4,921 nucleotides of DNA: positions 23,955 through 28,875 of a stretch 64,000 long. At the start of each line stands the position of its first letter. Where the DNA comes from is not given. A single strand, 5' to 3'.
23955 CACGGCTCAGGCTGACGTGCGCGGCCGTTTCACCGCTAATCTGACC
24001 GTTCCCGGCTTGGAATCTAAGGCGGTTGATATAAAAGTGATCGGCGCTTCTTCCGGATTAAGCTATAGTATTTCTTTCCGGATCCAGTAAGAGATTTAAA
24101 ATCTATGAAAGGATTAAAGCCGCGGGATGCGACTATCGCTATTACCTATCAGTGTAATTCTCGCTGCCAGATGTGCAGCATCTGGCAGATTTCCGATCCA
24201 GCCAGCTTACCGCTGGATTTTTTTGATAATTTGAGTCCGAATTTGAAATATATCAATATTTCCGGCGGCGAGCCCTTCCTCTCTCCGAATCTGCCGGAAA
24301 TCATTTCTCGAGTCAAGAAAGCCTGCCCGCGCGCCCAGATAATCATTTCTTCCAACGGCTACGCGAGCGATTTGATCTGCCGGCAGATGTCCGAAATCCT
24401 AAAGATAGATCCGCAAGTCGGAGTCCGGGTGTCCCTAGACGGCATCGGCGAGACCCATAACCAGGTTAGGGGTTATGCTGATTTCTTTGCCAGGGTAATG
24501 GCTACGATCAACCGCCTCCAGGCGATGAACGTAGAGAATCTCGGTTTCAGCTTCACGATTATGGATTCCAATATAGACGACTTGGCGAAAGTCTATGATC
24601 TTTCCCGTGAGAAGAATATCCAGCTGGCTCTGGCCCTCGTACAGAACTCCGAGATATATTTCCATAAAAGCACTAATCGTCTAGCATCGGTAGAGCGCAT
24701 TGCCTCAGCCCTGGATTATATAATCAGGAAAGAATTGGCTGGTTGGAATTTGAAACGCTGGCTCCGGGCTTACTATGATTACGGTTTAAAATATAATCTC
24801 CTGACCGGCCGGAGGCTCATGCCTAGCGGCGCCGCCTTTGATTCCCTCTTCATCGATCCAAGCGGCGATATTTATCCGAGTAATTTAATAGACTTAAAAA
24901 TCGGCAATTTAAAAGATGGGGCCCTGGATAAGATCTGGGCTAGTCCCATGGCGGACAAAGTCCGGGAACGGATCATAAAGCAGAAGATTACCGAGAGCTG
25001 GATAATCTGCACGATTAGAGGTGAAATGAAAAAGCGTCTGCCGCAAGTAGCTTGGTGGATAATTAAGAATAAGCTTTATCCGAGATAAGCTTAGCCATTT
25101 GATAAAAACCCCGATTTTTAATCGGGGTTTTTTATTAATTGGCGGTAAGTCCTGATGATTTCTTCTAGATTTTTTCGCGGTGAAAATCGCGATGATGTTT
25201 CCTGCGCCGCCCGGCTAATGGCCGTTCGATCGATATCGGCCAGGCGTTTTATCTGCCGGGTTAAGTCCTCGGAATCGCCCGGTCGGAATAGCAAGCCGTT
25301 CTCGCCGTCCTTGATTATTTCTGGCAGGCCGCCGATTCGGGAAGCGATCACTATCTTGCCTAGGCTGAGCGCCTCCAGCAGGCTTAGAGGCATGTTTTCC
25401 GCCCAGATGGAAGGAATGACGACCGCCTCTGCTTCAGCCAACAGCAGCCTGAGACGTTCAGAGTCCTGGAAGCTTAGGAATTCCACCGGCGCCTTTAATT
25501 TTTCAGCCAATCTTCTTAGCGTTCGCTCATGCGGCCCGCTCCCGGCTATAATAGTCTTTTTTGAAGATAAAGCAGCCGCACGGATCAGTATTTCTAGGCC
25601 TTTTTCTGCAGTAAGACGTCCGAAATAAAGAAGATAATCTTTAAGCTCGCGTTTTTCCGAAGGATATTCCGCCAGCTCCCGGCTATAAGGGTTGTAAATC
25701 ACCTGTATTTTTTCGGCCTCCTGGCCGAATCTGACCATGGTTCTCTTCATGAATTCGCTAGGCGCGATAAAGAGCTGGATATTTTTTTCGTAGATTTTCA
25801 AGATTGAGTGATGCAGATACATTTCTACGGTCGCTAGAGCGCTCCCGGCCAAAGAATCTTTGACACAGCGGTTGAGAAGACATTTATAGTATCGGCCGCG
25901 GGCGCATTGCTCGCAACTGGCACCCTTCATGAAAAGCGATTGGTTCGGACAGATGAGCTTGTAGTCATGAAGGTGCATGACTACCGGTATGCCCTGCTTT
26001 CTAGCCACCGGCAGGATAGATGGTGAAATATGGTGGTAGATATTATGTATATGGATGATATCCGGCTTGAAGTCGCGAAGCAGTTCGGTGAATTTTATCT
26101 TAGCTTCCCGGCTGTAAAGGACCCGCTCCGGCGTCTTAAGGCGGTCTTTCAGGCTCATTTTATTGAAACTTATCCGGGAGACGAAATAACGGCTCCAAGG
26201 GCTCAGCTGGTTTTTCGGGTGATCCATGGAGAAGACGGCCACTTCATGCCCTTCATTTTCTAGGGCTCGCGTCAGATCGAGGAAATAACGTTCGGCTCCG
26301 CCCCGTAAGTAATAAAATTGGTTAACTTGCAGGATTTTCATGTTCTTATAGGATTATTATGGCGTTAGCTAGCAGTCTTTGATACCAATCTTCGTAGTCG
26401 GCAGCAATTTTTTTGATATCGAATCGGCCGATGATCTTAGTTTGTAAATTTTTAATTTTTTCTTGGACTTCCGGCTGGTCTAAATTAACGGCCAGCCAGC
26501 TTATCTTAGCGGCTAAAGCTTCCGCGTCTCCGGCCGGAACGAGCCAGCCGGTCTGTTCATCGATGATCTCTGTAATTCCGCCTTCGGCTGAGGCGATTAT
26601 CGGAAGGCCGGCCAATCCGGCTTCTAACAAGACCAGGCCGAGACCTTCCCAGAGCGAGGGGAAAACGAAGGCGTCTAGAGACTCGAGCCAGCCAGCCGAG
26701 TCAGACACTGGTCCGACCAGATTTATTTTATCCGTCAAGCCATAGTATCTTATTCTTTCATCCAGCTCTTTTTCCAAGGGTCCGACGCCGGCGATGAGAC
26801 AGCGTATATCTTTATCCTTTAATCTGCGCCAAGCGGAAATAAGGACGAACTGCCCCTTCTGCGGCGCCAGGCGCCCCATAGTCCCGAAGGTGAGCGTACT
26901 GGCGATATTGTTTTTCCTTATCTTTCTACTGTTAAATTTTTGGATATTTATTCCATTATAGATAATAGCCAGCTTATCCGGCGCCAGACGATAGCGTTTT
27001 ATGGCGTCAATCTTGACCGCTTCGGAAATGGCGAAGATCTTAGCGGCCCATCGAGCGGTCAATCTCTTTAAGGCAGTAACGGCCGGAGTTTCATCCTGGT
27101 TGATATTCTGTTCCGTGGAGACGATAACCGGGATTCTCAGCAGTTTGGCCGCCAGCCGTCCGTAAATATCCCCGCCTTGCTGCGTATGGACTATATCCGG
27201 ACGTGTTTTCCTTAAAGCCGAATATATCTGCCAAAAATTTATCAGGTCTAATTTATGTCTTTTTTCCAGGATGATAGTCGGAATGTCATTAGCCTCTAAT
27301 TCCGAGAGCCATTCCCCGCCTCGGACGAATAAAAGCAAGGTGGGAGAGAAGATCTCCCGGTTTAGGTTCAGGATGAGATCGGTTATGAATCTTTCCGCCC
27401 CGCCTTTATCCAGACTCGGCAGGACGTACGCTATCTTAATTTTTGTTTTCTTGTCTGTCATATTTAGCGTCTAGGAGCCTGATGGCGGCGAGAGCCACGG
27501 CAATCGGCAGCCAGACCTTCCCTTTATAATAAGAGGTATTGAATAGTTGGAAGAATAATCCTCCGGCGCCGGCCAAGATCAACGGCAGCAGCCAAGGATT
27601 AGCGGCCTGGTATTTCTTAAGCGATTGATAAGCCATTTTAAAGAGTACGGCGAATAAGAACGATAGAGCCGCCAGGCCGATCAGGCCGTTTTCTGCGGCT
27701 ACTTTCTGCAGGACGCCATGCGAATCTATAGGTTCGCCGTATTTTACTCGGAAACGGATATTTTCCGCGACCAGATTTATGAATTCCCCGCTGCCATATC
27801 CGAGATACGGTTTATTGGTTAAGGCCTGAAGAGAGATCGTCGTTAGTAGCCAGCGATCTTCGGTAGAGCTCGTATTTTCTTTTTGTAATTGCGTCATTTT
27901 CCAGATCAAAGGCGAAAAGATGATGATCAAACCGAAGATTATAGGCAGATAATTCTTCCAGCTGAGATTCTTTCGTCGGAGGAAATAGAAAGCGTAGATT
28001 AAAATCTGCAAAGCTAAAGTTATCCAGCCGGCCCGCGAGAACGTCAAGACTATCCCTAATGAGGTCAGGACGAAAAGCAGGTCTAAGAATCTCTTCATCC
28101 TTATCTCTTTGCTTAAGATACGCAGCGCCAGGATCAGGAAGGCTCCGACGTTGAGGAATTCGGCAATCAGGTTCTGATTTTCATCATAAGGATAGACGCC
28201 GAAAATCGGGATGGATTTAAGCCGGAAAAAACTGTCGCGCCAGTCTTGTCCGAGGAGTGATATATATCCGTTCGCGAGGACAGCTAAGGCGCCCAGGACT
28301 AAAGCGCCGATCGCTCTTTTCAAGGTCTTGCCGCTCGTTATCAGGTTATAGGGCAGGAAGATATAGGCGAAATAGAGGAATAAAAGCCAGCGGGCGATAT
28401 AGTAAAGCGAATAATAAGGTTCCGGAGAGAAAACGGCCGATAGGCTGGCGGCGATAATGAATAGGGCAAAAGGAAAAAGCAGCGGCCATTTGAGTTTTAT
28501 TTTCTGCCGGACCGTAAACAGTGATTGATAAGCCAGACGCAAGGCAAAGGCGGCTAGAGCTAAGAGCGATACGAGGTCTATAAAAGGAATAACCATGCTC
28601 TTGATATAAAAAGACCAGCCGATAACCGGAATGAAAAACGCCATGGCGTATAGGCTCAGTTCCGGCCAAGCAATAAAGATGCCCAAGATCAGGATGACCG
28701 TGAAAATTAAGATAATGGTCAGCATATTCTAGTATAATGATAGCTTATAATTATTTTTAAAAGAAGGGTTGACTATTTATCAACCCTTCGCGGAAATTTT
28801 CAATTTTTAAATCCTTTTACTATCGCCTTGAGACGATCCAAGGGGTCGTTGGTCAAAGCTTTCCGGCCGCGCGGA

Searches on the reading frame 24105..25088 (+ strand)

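Call 72: search_protein_families(library=pfam, proteins=[window:24105-25088:+], max_evalue=0.00001)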
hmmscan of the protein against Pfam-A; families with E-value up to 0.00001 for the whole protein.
window:24105-25088:+ (327 aa): 2 families
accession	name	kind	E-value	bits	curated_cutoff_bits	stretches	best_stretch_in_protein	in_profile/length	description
PF04055.27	Radical_SAM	-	8.6e-14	52.5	29.5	1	13-165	3-164/166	Radical SAM superfamily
PF13186.11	SPASM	-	5.5e-06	27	21.5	0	245-289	5-53/67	Iron-sulfur cluster-binding domain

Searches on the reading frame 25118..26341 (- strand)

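Call 72: search_protein_families(library=pfam, proteins=[window:25118-26341:-], max_evalue=0.00001)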
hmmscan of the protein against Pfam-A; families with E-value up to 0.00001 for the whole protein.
window:25118-26341:- (407 aa): 5 families
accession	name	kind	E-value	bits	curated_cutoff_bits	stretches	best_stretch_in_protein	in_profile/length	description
PF00534.26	Glycos_transf_1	-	4.4e-35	121.2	26.4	1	228-371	9-159/172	Glycosyl transferases group 1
PF13692.12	Glyco_trans_1_4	-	2.6e-30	106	27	1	236-368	3-140/142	Glycosyl transferases group 1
PF13439.12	Glyco_transf_4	-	7.4e-24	85.1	28.5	1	14-219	2-166/170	Glycosyltransferase Family 4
PF13579.12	Glyco_trans_4_4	-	1.3e-17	65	29.7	1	14-217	1-157/158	Glycosyl transferase 4-like domain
PF13477.12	Glyco_trans_4_2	-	9.1e-08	32.8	23.4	1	14-139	7-122/139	Glycosyl transferase 4-like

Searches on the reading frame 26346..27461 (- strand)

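Call 72: search_protein_families(library=pfam, proteins=[window:26346-27461:-], max_evalue=0.00001)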
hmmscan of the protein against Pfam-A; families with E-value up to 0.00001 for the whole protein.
window:26346-27461:- (371 aa): 5 families
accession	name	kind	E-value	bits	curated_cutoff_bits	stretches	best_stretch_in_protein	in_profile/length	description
PF13692.12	Glyco_trans_1_4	-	7.3e-35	120.7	27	1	191-324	3-140/142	Glycosyl transferases group 1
PF00534.26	Glycos_transf_1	-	1.3e-33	116.4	26.4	1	183-325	8-157/172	Glycosyl transferases group 1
PF13439.12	Glyco_transf_4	-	3.4e-21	76.4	28.5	1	20-174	2-169/170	Glycosyltransferase Family 4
PF13579.12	Glyco_trans_4_4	-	1.5e-11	45.3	29.7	1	20-170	1-158/158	Glycosyl transferase 4-like domain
PF20706.3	GT4-conflict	-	5.7e-09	35.9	26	1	163-319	173-335/385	Family 4 Glycosyltransferase in conflict systems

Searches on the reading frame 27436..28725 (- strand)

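Call 72: search_protein_families(library=pfam, proteins=[window:27436-28725:-], max_evalue=0.00001)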
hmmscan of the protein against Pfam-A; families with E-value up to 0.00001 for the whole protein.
window:27436-28725:- (429 aa): 1 family
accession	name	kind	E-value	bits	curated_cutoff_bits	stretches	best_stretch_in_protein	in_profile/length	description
PF04932.20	Wzy_C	-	2.5e-14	53.7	31.7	1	216-354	1-148/149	O-Antigen ligase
